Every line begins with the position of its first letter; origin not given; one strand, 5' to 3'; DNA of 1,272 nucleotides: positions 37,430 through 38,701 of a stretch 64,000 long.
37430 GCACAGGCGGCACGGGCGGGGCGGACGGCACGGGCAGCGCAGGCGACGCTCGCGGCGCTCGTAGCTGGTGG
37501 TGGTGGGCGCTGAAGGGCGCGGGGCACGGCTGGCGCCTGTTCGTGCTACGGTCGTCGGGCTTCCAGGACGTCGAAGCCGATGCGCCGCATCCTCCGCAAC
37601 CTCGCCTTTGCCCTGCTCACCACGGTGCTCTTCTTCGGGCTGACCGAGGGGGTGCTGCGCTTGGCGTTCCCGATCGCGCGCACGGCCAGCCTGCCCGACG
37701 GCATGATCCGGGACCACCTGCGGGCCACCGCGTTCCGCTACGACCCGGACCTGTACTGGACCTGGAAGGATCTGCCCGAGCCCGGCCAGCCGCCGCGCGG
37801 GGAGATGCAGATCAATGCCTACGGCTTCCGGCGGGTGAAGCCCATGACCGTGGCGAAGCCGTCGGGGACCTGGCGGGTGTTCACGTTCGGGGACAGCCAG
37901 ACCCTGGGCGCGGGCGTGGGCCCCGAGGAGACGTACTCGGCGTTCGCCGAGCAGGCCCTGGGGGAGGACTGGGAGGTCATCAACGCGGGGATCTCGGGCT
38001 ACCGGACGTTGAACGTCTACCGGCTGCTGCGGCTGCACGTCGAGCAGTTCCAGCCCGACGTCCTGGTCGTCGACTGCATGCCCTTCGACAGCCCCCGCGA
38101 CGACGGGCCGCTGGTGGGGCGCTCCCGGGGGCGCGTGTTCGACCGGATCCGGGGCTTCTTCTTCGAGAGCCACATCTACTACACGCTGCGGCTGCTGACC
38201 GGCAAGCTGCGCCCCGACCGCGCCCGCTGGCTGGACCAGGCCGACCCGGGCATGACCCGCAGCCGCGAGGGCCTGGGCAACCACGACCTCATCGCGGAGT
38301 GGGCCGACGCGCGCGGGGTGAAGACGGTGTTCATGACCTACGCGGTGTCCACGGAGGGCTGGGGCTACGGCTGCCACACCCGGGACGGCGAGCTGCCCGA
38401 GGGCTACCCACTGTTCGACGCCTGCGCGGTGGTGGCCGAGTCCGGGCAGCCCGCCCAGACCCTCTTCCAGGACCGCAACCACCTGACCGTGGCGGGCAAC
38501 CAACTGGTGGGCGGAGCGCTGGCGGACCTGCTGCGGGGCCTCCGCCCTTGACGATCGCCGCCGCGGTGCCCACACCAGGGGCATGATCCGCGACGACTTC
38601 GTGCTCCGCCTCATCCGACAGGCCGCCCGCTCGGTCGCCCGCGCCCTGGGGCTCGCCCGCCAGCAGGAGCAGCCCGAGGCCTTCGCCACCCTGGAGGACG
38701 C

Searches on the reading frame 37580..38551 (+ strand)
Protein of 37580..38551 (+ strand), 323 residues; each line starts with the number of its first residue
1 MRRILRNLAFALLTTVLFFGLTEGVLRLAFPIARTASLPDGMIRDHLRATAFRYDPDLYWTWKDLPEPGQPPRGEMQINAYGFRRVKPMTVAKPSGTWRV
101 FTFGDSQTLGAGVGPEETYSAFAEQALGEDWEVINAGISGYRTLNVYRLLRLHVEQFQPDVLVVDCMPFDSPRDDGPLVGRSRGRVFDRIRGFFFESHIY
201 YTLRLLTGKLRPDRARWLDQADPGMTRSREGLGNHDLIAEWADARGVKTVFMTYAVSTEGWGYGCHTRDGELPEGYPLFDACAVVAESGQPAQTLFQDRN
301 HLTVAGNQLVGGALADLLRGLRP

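Call 54: search_protein_families(library=pfam, proteins=[window:37580-38551:+], max_evalue=0.001)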
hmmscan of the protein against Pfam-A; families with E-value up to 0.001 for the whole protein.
window:37580-38551:+ (323 aa): 2 families
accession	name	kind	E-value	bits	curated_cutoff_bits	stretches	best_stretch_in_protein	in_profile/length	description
PF13472.12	Lipase_GDSL_2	-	2.4e-09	38.4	32.9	1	103-164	2-68/178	GDSL-like Lipase/Acylhydrolase family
PF00657.28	Lipase_GDSL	-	0.00037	21.1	23.6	0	100-165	1-83/208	GDSL-like Lipase/Acylhydrolase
